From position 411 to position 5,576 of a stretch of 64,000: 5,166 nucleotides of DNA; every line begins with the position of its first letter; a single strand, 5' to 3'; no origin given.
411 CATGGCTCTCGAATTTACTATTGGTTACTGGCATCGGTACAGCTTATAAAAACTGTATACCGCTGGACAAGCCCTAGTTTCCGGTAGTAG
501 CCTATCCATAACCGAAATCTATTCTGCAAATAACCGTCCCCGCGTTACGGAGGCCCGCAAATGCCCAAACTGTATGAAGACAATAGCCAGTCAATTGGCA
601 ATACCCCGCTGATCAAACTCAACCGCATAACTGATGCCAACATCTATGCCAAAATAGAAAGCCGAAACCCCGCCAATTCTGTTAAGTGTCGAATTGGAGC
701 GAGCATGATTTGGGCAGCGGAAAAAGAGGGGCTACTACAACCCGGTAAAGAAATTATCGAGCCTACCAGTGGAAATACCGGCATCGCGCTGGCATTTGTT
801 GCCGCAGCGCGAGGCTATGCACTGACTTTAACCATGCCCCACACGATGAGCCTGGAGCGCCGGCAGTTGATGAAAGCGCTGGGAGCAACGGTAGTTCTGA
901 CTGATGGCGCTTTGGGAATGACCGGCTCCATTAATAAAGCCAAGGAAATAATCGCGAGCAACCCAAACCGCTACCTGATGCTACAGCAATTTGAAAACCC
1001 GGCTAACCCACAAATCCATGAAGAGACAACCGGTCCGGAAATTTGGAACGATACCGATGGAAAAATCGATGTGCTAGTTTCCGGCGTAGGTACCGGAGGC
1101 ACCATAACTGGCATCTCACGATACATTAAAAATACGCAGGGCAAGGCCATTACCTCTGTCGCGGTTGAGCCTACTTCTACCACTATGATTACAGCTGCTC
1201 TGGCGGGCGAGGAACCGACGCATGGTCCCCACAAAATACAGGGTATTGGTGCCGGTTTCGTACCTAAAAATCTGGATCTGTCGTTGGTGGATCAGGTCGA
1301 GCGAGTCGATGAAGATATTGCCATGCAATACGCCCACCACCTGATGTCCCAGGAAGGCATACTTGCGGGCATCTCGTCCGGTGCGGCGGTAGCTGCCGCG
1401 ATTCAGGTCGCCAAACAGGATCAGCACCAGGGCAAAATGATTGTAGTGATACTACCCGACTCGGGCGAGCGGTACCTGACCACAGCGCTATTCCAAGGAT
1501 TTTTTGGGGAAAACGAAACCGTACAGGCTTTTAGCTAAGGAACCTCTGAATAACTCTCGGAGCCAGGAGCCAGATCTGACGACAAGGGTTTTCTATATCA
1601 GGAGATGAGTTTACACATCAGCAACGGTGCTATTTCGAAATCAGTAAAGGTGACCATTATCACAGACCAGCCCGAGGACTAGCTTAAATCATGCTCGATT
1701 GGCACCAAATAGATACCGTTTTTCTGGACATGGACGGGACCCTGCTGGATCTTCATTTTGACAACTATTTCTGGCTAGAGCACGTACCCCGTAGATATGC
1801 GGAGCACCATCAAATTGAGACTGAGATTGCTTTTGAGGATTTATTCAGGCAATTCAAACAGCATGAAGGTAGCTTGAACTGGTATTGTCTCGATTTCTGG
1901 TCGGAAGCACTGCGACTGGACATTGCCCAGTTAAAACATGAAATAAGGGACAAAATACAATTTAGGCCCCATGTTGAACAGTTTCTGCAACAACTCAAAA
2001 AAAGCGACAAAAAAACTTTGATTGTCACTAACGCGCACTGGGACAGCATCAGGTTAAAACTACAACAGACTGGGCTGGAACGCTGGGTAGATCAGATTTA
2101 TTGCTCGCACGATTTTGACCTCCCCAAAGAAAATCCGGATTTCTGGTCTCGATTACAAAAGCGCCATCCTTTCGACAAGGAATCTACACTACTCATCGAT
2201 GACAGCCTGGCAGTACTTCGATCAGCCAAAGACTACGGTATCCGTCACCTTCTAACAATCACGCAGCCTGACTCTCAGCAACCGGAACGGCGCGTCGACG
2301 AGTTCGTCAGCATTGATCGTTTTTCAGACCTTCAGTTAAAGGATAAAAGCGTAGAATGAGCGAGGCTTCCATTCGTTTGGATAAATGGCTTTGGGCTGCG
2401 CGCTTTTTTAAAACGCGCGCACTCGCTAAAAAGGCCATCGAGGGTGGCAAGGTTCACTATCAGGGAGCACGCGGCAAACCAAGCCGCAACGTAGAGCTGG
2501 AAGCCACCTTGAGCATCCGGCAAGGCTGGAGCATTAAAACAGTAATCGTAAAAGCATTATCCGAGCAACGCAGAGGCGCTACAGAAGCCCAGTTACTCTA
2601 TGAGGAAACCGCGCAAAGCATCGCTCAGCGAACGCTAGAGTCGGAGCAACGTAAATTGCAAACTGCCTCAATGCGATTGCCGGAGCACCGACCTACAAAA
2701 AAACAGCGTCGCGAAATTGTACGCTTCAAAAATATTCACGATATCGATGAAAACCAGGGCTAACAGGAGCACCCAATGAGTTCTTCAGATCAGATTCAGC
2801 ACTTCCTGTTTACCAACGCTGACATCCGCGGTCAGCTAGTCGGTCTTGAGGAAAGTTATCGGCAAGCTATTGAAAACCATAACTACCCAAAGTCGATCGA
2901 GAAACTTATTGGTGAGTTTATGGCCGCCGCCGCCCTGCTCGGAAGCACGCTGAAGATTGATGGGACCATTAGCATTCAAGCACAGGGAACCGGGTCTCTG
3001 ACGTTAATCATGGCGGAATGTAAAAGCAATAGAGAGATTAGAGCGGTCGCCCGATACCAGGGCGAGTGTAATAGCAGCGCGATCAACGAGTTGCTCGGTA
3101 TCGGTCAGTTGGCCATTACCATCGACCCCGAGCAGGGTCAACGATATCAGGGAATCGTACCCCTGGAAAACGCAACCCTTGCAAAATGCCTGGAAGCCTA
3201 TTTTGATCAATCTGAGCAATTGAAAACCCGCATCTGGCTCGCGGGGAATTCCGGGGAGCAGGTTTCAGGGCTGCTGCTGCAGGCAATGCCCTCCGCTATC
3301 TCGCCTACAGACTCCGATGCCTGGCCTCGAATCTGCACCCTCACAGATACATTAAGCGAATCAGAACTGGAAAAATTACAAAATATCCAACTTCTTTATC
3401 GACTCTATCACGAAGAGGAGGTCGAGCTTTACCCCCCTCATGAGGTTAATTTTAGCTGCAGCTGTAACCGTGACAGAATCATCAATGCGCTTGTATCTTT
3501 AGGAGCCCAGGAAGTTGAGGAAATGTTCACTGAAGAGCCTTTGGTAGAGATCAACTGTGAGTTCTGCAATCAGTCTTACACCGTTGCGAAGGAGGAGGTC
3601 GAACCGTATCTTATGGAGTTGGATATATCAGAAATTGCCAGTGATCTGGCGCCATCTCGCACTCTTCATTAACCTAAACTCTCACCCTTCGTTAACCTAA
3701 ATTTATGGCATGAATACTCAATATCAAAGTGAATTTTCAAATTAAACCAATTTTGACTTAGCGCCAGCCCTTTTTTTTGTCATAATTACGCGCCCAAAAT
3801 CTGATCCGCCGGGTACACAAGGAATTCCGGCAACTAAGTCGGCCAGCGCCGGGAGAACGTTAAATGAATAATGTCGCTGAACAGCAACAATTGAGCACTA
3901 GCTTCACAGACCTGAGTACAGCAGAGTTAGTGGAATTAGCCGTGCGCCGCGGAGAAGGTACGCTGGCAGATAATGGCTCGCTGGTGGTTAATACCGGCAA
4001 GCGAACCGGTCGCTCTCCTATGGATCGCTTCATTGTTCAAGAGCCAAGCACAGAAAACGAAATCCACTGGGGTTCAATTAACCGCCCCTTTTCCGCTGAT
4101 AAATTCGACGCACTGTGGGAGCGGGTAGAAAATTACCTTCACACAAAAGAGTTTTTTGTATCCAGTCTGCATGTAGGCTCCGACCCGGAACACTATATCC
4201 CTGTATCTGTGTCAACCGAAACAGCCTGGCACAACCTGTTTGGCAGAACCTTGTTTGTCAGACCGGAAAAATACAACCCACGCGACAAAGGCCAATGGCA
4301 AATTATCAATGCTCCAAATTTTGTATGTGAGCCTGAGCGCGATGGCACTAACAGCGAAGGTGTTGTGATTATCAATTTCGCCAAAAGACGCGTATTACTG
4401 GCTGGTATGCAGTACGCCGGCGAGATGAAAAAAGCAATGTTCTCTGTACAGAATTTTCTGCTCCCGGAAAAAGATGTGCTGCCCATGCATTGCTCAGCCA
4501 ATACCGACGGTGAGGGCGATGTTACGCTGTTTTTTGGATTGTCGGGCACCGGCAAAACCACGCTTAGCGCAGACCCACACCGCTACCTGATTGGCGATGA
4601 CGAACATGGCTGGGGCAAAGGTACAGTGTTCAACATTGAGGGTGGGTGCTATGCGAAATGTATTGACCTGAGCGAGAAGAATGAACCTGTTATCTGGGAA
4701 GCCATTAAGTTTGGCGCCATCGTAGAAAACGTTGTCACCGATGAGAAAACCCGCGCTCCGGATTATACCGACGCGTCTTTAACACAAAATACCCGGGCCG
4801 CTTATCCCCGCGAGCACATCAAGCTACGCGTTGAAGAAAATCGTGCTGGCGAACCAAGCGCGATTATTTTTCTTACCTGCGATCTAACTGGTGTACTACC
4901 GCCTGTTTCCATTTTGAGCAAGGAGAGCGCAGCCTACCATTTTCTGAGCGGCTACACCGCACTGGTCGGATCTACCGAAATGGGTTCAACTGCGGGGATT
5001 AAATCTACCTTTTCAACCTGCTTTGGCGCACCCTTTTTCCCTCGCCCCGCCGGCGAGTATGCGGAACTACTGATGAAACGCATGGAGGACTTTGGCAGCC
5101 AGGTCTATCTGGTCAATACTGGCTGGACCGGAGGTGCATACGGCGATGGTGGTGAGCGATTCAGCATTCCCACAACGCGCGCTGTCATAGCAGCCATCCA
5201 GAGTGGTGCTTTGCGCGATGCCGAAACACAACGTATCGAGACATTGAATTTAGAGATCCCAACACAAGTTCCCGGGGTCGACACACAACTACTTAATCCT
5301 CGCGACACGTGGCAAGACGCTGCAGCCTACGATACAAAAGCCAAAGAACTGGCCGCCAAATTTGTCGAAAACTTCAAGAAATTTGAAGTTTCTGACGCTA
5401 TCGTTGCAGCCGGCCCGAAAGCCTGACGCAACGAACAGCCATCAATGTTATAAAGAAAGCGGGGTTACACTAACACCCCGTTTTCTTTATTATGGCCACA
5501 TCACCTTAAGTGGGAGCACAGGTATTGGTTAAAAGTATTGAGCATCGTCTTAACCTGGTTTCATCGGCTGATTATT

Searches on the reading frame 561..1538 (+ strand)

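Call 14: search_protein_families(library=pfam, proteins=[window:561-1538:+], max_evalue=0.001)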
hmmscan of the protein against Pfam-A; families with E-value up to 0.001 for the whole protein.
window:561-1538:+ (325 aa): 1 family
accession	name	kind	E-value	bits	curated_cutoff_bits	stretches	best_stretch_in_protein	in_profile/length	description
PF00291.31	PALP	-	2.1e-73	247.7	35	1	9-300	2-295/295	Pyridoxal-phosphate dependent enzyme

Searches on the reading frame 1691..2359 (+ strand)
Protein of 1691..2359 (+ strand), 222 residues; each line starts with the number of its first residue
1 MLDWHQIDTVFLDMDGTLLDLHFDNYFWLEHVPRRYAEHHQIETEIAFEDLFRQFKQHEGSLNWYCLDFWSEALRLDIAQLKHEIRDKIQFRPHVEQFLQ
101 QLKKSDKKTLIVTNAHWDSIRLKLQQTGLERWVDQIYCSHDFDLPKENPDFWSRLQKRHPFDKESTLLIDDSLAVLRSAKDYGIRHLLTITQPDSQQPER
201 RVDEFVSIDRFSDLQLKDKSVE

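Call 14: search_protein_families(library=pfam, proteins=[window:1691-2359:+], max_evalue=0.001)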
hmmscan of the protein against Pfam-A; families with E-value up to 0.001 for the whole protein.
window:1691-2359:+ (222 aa): 5 families
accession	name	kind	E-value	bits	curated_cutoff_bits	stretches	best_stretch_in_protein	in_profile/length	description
PF00702.32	Hydrolase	-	4.7e-17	63.4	26.4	1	7-181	1-189/191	haloacid dehalogenase-like hydrolase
PF13419.12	HAD_2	-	1.4e-16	61.5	23.8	1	12-186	3-175/178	Haloacid dehalogenase-like hydrolase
PF12710.13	HAD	-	2.7e-07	31.6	27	1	10-143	1-140/189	haloacid dehalogenase-like hydrolase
PF03031.24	NIF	-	1.8e-05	24.9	21.8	1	77-184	27-129/160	NLI interacting factor-like phosphatase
PF13344.12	Hydrolase_6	-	2.7e-05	24.6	27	1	92-141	16-68/101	Haloacid dehalogenase-like hydrolase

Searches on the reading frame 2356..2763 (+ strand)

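Call 14: search_protein_families(library=pfam, proteins=[window:2356-2763:+], max_evalue=0.001)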
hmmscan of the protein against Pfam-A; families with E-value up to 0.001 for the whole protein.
window:2356-2763:+ (135 aa): 1 family
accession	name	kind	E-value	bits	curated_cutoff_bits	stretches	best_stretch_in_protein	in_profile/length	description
PF01479.30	S4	-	1.5e-09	37.9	22.8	1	7-49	2-45/48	S4 domain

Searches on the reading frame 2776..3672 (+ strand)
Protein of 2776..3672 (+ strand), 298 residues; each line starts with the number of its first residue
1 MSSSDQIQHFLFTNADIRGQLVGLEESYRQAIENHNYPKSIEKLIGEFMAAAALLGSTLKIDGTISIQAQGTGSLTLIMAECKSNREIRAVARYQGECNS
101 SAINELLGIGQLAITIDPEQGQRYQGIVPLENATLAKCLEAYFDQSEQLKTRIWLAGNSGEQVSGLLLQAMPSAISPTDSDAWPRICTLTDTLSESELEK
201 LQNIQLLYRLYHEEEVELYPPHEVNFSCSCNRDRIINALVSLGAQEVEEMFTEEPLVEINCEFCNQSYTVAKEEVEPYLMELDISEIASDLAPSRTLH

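Call 14: search_protein_families(library=pfam, proteins=[window:2776-3672:+], max_evalue=0.001)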
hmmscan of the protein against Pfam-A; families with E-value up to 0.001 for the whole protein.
window:2776-3672:+ (298 aa): 1 family
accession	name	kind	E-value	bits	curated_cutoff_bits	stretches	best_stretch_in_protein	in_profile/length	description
PF01430.24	HSP33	-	4.7e-76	256.3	21.4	1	5-270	1-272/273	Hsp33 protein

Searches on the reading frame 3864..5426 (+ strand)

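Call 14: search_protein_families(library=pfam, proteins=[window:3864-5426:+], max_evalue=0.001)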
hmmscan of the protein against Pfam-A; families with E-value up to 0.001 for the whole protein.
window:3864-5426:+ (520 aa): 1 family
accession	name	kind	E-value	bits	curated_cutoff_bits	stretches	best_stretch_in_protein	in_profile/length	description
PF01293.25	PEPCK_ATP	-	1.1e-199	664.4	26.5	1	14-474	4-464/465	Phosphoenolpyruvate carboxykinase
